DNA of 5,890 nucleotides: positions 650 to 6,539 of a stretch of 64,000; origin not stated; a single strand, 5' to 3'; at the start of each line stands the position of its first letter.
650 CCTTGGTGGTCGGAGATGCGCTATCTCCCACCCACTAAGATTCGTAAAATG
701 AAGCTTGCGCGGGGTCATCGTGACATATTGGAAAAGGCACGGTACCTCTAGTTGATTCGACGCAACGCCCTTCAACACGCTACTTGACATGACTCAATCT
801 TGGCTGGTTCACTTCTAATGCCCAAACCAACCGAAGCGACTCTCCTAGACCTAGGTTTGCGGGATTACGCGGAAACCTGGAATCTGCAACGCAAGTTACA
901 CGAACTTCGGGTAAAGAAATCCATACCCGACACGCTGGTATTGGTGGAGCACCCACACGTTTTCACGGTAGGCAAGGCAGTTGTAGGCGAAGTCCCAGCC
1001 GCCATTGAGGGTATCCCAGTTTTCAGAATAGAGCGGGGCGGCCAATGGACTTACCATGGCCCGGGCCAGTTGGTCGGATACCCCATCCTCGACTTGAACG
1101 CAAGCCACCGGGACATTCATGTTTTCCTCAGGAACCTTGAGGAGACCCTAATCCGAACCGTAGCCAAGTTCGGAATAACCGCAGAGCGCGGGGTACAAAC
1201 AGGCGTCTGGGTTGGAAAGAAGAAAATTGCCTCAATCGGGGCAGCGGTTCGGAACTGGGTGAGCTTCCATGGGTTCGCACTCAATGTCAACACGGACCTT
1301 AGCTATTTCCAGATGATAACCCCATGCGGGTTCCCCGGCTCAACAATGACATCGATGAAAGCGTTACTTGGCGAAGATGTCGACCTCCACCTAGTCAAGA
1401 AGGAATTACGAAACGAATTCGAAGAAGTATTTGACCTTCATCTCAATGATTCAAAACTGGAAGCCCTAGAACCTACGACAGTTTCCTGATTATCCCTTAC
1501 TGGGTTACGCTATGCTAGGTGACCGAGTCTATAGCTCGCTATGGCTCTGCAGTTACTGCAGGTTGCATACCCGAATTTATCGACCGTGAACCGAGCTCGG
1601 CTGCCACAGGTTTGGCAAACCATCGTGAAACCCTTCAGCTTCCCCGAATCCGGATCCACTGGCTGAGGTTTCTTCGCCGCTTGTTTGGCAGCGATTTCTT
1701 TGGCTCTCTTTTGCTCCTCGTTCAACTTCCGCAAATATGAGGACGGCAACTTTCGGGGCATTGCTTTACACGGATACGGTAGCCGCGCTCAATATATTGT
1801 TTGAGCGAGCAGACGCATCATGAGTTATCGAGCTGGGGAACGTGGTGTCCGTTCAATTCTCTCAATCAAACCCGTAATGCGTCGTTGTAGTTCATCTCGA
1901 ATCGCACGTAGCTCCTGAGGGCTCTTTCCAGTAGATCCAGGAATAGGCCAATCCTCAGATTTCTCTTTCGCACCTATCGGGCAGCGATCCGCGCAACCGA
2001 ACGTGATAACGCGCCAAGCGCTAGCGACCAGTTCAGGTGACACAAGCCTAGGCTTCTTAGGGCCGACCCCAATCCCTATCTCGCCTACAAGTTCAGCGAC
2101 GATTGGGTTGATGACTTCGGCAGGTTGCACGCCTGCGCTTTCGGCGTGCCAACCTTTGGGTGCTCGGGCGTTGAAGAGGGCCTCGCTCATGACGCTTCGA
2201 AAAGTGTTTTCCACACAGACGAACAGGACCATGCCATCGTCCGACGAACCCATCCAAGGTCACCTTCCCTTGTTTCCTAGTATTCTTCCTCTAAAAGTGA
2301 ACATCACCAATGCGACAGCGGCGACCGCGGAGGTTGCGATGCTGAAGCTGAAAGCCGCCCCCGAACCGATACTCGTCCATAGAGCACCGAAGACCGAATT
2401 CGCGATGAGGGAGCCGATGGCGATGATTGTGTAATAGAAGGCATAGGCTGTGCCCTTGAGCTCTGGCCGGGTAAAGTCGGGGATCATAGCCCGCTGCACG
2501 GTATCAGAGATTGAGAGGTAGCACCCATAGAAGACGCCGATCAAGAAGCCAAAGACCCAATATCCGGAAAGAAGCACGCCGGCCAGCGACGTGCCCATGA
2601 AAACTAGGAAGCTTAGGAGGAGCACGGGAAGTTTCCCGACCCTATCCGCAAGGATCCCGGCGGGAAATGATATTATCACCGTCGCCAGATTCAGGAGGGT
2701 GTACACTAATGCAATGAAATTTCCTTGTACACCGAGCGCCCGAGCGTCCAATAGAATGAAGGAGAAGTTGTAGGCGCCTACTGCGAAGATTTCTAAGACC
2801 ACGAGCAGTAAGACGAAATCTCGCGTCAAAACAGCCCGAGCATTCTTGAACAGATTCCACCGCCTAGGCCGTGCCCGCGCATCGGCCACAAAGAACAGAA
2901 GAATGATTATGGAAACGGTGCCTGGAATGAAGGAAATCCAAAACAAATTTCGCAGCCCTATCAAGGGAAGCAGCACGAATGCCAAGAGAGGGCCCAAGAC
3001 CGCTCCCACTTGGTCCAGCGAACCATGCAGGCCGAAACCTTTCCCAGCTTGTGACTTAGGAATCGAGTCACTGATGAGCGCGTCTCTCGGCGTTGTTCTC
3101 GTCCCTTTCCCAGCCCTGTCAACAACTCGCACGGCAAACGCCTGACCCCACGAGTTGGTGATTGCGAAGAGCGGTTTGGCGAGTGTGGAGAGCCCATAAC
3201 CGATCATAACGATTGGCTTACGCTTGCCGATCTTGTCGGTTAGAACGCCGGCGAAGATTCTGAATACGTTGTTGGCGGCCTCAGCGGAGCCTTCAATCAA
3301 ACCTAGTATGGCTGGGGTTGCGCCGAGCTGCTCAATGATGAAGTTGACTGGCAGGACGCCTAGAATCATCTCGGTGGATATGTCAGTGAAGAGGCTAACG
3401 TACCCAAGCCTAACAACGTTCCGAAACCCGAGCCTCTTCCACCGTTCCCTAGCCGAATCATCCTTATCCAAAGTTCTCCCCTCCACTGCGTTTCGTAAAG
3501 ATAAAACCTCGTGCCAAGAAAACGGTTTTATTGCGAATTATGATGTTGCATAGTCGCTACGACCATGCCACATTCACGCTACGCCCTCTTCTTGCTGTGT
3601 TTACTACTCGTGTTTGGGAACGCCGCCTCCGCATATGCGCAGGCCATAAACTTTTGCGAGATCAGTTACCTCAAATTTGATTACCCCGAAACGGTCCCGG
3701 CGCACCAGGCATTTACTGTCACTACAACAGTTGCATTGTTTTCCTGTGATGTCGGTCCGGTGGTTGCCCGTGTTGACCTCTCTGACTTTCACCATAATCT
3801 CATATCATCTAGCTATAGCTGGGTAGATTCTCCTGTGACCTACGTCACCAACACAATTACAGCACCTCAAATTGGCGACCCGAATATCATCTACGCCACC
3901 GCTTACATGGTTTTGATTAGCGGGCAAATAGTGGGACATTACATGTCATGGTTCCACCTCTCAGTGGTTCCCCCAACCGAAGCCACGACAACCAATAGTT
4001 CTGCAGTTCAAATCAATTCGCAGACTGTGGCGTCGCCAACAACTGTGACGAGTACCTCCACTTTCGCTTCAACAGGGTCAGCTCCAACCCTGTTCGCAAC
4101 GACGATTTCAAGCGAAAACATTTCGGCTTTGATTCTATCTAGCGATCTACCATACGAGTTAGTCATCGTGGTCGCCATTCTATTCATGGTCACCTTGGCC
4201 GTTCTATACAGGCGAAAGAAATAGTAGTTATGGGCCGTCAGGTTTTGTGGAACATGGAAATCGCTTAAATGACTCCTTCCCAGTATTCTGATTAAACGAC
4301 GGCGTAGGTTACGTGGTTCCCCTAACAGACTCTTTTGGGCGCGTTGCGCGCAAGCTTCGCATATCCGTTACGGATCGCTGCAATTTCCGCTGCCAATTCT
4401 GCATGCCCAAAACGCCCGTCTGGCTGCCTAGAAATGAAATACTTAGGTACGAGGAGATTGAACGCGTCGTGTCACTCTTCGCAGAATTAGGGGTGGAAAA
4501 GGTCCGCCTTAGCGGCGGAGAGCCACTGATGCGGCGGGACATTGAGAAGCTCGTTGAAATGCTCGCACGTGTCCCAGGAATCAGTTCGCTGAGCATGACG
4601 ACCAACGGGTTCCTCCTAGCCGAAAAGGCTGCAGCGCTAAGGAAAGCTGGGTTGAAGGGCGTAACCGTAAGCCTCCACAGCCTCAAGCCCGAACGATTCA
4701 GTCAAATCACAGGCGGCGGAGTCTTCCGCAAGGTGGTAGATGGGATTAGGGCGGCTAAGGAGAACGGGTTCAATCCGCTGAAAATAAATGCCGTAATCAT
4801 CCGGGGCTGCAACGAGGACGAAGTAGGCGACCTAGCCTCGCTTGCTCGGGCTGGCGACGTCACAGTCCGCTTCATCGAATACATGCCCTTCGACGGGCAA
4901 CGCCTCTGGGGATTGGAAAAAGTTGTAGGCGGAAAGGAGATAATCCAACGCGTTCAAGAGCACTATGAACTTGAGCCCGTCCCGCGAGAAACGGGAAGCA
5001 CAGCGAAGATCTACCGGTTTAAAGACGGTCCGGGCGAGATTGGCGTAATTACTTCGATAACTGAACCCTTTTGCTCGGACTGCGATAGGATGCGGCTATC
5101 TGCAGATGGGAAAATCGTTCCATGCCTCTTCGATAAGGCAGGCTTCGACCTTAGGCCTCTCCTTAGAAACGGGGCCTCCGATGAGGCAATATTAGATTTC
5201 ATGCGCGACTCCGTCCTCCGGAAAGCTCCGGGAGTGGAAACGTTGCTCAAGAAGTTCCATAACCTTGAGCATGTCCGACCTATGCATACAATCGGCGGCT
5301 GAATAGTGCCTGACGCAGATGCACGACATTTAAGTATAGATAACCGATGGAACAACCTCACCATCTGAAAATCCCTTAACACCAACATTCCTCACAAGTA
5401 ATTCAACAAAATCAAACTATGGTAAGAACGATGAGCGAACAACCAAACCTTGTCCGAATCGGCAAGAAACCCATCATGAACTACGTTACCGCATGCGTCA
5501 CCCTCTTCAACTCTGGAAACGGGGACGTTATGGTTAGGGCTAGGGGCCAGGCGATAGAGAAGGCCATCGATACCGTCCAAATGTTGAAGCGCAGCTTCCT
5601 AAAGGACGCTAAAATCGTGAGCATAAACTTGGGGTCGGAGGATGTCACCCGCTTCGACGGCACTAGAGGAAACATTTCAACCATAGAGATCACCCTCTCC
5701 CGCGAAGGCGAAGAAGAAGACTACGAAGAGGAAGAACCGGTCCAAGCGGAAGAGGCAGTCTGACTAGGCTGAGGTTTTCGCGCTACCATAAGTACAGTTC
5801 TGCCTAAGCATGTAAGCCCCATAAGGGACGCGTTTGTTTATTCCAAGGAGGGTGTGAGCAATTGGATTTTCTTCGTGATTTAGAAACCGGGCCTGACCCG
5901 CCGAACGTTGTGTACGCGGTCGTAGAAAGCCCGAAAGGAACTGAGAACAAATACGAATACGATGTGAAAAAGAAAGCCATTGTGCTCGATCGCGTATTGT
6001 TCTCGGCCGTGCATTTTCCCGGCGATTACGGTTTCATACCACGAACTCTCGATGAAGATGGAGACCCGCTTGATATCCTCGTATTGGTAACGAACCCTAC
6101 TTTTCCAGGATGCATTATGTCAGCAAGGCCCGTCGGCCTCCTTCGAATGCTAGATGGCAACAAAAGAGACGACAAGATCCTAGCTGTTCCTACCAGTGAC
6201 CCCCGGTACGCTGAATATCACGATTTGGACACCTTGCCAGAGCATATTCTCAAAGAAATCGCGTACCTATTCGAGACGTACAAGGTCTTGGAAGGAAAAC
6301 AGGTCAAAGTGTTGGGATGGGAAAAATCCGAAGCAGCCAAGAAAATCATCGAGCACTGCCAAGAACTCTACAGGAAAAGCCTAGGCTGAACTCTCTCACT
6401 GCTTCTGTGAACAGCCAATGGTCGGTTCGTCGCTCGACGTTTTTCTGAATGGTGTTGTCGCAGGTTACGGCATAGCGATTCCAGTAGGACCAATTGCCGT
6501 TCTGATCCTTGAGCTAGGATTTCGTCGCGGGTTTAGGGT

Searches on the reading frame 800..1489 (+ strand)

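Call 45: search_protein_families(library=pfam, proteins=[window:800-1489:+], max_evalue=0.001)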
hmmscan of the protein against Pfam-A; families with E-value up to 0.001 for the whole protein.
window:800-1489:+ (229 aa): 1 family
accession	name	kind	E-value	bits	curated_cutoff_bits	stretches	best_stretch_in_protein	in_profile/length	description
PF21948.1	LplA-B_cat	-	2.6e-47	161.8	27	1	22-208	1-200/200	Lipoyl protein ligase A/B catalytic domain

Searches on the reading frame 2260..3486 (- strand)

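Call 16: search_protein_families(library=pfam, proteins=[window:2260-3486:-], max_evalue=0.0001)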
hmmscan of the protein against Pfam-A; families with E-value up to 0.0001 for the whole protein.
window:2260-3486:- (408 aa): 1 family
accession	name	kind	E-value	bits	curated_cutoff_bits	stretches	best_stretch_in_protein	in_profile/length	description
PF07690.21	MFS_1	-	1e-42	146.8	33.4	2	30-238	4-220/347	Major Facilitator Superfamily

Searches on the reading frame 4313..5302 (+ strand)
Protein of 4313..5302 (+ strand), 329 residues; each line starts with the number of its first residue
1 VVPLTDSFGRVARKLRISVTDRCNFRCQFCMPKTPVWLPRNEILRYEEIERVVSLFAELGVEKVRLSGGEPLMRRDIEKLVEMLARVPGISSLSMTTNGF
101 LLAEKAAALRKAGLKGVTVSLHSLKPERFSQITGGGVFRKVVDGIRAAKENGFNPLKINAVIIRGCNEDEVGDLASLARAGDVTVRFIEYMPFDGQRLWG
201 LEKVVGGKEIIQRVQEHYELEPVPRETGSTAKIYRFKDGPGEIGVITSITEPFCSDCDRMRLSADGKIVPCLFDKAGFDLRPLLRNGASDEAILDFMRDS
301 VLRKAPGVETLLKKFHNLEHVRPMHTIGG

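Call 16: search_protein_families(library=pfam, proteins=[window:4313-5302:+], max_evalue=0.0001)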
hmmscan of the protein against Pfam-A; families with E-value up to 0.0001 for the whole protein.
window:4313-5302:+ (329 aa): 3 families
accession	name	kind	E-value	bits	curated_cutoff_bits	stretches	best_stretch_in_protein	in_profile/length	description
PF06463.18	Mob_synth_C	-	6.3e-37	126.8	37.4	1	184-307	2-125/128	Molybdenum Cofactor Synthesis C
PF04055.27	Radical_SAM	-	1.3e-35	123.5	29.5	1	17-177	1-165/166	Radical SAM superfamily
PF13353.11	Fer4_12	-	4.5e-06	27.4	22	1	21-105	13-97/137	4Fe-4S single cluster domain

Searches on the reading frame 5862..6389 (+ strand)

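Call 45: search_protein_families(library=pfam, proteins=[window:5862-6389:+], max_evalue=0.001)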
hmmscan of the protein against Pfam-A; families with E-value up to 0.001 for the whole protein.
window:5862-6389:+ (175 aa): 1 family
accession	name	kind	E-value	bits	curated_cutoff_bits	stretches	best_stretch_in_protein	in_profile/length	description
PF00719.24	Pyrophosphatase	-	4.1e-57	192.7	23.5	1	19-170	1-152/153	Inorganic pyrophosphatase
